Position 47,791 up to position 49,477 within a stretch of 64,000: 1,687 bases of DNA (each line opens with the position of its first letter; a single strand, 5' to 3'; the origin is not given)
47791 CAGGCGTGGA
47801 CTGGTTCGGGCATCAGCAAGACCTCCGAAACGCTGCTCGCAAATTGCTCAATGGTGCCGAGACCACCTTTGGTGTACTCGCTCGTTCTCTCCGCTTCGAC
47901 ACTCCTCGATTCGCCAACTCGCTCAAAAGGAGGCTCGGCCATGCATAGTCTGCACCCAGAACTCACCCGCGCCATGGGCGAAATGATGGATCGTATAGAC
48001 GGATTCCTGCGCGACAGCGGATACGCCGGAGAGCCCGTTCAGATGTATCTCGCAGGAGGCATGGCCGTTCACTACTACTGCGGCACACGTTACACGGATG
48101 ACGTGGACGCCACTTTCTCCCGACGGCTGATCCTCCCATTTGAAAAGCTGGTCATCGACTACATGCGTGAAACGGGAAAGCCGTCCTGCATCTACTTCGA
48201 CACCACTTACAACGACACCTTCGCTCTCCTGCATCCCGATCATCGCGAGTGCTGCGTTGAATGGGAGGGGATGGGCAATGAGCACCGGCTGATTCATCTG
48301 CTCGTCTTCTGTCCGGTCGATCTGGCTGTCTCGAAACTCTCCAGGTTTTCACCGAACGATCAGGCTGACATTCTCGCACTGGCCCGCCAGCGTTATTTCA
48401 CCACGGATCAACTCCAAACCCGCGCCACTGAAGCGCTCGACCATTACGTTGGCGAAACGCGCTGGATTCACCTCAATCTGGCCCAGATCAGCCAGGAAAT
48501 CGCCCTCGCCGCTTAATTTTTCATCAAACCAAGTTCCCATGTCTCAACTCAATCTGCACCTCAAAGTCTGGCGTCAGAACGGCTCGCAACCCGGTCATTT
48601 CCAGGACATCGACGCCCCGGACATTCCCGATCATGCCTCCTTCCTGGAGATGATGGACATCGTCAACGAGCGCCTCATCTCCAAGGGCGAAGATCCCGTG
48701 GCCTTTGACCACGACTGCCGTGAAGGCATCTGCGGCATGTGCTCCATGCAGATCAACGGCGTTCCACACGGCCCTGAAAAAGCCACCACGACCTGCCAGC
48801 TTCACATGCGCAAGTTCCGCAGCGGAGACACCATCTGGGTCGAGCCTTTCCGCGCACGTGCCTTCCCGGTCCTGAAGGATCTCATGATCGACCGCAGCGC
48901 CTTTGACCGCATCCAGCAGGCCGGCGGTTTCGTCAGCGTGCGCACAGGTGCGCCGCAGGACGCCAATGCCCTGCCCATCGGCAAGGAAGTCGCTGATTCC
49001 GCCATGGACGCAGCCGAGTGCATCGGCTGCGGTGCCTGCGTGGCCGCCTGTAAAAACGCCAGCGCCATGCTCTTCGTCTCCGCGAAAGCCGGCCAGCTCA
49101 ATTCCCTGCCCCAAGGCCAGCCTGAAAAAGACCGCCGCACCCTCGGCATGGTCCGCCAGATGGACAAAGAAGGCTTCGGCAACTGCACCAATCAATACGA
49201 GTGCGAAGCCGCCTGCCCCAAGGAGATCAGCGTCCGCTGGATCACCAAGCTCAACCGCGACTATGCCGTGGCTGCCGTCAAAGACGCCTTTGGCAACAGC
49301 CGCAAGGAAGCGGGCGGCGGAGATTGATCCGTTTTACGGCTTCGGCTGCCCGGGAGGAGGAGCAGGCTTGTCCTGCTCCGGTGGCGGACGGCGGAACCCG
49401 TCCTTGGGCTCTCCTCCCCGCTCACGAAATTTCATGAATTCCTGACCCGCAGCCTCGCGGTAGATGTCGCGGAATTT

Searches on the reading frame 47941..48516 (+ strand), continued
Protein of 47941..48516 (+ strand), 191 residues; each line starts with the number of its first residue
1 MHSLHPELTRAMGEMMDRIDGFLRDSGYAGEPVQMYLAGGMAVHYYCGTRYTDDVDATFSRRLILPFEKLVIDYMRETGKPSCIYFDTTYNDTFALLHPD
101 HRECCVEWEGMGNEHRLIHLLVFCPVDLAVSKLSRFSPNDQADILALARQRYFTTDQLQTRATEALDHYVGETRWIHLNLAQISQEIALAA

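Call 81: search_solved_structures(query=L002:4978-5541:+, max_evalue=10, show_alignments=2)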
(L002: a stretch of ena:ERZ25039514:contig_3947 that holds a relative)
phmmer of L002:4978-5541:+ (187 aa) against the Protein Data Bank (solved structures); distinct sequences matched with E-value up to 10: 6.
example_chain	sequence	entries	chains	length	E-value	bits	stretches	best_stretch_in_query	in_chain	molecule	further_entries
4fo1_A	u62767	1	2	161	0.067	16.2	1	6-71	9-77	Lincosamide resistance protein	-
4wh5_A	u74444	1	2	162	0.068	16.2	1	6-71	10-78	Lincosamide resistance protein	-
4kn5_A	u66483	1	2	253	0.42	13.6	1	11-57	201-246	Methylthioadenosine nucleosidase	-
1j7j_A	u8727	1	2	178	0.54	13.3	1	11-60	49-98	hypoxanthine phosphoribosyltransferase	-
8y9y_B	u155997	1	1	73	0.93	12.5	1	9-36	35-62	Substrate FtsQ-LacY(+1C)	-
8ya3_B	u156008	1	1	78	1.3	12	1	10-36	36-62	Cell division protein FtsQ,Lactose permease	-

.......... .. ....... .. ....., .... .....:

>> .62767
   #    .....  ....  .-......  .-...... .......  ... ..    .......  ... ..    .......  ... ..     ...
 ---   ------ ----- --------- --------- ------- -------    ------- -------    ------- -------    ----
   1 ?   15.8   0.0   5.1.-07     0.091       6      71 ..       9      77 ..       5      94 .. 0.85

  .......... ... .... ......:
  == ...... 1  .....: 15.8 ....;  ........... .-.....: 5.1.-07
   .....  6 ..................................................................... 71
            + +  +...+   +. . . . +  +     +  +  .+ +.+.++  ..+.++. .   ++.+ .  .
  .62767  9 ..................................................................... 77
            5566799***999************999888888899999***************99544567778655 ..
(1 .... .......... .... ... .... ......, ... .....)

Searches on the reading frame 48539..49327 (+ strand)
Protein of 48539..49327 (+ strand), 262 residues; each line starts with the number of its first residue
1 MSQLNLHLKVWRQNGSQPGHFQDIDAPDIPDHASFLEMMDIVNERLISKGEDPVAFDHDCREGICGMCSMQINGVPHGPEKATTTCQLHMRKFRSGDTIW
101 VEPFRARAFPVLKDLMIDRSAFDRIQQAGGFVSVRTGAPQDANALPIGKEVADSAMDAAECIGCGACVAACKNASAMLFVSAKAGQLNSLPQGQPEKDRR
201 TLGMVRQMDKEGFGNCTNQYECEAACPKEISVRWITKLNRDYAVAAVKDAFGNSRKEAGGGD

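Call 3: search_protein_families(library=pfam, proteins=[window:48539-49327:+], max_evalue=1)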
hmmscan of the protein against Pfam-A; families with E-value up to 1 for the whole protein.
window:48539-49327:+ (262 aa): 17 families
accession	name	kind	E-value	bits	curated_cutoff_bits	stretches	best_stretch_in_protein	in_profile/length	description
PF13085.11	Fer2_3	-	9.1e-21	74.3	27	1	7-122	1-105/107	2Fe-2S iron-sulfur cluster binding domain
PF13183.11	Fer4_8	-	6e-08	33.6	27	1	158-230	2-68/68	4Fe-4S dicluster domain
PF12838.12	Fer4_7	-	2.1e-07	31.7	27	1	161-229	2-51/52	4Fe-4S dicluster domain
PF13187.11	Fer4_9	-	0.00012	22.4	27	2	160-229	1-50/52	4Fe-4S dicluster domain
PF13237.11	Fer4_10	-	0.00025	21.3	25.5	2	146-171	27-52/53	4Fe-4S dicluster domain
PF12797.12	Fer4_2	-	0.00067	19.9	24.5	1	156-172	5-21/22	4Fe-4S binding domain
PF14697.11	Fer4_21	-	0.00095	19.7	35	1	156-177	3-24/59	4Fe-4S dicluster domain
PF00037.32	Fer4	-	0.00095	19.3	21.1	1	157-172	4-19/24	4Fe-4S binding domain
PF00111.32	Fer2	-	0.0023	18.3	21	1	53-88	28-74/77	2Fe-2S iron-sulfur cluster binding domain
PF12837.12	Fer4_6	-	0.0033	17.8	25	1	156-172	4-20/24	4Fe-4S binding domain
PF13534.11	Fer4_17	-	0.0071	17.3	22.2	2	160-231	1-61/61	4Fe-4S dicluster domain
PF12800.12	Fer4_4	-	0.012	16.4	24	1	159-172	2-15/17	4Fe-4S binding domain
PF13746.11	Fer4_18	-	0.018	15.6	27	0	201-233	46-78/114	4Fe-4S dicluster domain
PF13459.11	Fer4_15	-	0.039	15.1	22.4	1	156-174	3-21/66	4Fe-4S single cluster domain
PF25160.1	LdpA_Fe-S-bd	-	0.059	13.6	27.6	1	154-171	21-38/49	LdpA Fe-S cluster-binding domain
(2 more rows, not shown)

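Call 12: find_related_loci(query=window:48539-49327:+, collection=genome_contigs, flank=6000)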
Query window:48539-49327:+ (262 aa) in genome_contigs; peptide patterns used: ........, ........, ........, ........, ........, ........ (x = any residue, [..] = any of these).
600 stretches matched a pattern (row limit reached: there are more); 594 encode a relative of the query (tblastn E <= 1e-3); the best 80 are kept; 80 distinct loci.
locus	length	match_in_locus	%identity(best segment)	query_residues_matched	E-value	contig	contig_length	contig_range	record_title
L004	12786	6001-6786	96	1-262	2e-174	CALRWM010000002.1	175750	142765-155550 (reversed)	MAG: Prosthecobacter debontii isolate JJ-ME9A6-316-5-m2-bin106 genome assembly, contig: JJ-ME9A6-316-C31, whole genome s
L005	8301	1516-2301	95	1-262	3e-174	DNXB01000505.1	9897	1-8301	MAG TPA_asm: Verrucomicrobiales bacterium isolate UBA11399 contig_319441, whole genome shotgun sequence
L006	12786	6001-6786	95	1-262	5e-174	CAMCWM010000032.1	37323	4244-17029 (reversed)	MAG: Akkermansia muciniphila isolate ME-08apr19-96 genome assembly, contig: ME-08apr19-C2283, whole genome shotgun seque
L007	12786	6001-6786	93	1-262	7e-172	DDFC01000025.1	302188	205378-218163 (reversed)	MAG TPA_asm: Verrucomicrobiaceae bacterium UBA1938 UBA1938_contig_5284, whole genome shotgun sequence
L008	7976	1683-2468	93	1-262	1e-171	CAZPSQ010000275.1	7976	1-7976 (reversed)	MAG TPA_asm: uncultured Brevifollis sp. isolate SRP107338_co1_24 genome assembly, contig: NODE_11825_length_7976_cov_8.9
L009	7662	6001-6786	93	1-262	9e-171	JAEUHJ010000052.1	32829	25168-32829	MAG: Verrucomicrobiaceae bacterium isolate new MAG-14 k141_1108028, whole genome shotgun sequence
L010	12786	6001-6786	92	1-262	4e-170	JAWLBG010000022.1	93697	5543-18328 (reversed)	MAG: Prosthecobacter sp. isolate ABC2.61 ABC2.61.fa-22, whole genome shotgun sequence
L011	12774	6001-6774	94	1-258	8e-170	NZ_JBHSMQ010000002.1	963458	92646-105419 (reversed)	Prosthecobacter fluviatilis strain KACC 12649 spades_K_17_127_2, whole genome shotgun sequence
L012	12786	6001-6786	92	1-262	6e-166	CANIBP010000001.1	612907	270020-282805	MAG: Verrucomicrobiaceae bacterium isolate RE-9nov16-393 genome assembly, contig: RE-9nov16-C4, whole genome shotgun seq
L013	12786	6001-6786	92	1-262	2e-164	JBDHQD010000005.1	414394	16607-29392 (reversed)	MAG: Prosthecobacter sp. isolate AS-MESO-OLR.148 NODE_21_length_414394_cov_76.339798, whole genome shotgun sequence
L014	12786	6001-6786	92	1-262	1e-163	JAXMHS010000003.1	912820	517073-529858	MAG: Verrucomicrobiaceae bacterium isolate STL-VER10 C2.107.fa-3, whole genome shotgun sequence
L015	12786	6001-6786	91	1-262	2e-163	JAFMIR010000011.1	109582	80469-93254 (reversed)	MAG: Prosthecobacter sp. isolate DEBay_Sum019D_L_G_10 NODE_55_length_109582_cov_8.508249, whole genome shotgun sequence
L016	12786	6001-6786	91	1-262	2e-163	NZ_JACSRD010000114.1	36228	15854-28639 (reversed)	MAG: Prosthecobacter sp. isolate VE4 contig-70_987, whole genome shotgun sequence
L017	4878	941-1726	85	1-262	7e-155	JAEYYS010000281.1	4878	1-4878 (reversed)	MAG: Verrucomicrobia bacterium isolate OH_CBlB_63 k127_1396434, whole genome shotgun sequence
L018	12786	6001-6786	84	1-262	6e-152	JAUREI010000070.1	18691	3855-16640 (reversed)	MAG: Prosthecobacter sp. isolate SFB_3D_100_16 k141_386891_length_18691_cov_15.6410, whole genome shotgun sequence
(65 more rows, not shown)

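Call 17: search_protein_families(library=pfam, proteins=[L005:965-1216:+, L005:1213-1506:+, L016:4989-5477:+, L016:5474-5698:+, L016:5705-5995:+], max_evalue=0.1)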
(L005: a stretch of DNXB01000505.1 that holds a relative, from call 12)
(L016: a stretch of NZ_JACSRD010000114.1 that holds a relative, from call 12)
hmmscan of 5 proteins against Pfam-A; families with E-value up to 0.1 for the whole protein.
L005:965-1216:+ (83 aa): 1 family
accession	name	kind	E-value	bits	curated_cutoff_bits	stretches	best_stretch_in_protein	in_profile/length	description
PF09720.15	Unstab_antitox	-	0.00077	19.9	23.3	1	15-67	1-51/54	Putative addiction module component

L005:1213-1506:+ (97 aa): 2 families
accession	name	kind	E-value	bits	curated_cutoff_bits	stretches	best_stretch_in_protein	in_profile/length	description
PF05016.21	ParE_toxin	-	1e-05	26.5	23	1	5-84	3-84/89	ParE toxin of type II toxin-antitoxin system, parDE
PF11731.14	Cdd1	-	0.085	13.5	25.5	0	5-46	27-68/86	Pathogenicity locus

L016:4989-5477:+ (162 aa): 1 family
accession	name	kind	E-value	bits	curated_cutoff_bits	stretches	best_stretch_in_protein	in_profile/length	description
PF01850.27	PIN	-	0.00042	21.3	23.6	1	30-123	13-110/120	PIN domain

L016:5474-5698:+ (74 aa): 0 families

L016:5705-5995:+ (96 aa): 0 families

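Call 18: search_protein_families(library=ncbifam, proteins=[L005:965-1216:+, L005:1213-1506:+, L016:4989-5477:+, L016:5474-5698:+], max_evalue=0.1)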
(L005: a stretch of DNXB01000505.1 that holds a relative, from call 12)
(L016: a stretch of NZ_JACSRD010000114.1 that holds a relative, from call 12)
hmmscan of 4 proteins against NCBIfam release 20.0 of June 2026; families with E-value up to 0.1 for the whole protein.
L005:965-1216:+ (83 aa): 1 family
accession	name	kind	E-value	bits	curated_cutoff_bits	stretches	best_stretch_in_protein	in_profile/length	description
TIGR02574.1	stabl_TIGR02574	hypoth_equivalog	0.035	14.1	31.9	1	13-74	2-64/65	putative addiction module component, TIGR02574 family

L005:1213-1506:+ (97 aa): 0 families

L016:4989-5477:+ (162 aa): 0 families

L016:5474-5698:+ (74 aa): 0 families

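Call 86: search_protein_families(library=pfam, proteins=[L013:2519-2998:+, L013:2979-3146:+], max_evalue=0.1)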
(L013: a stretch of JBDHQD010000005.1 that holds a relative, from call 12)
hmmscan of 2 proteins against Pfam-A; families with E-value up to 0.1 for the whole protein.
L013:2519-2998:+ (159 aa): 2 families
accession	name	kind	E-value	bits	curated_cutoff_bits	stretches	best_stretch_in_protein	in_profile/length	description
PF13470.12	PIN_3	-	0.017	16.4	27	1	8-118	4-115/115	PIN domain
PF01850.27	PIN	-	0.022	15.8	23.6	1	7-112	2-108/120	PIN domain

L013:2979-3146:+ (55 aa): 0 families
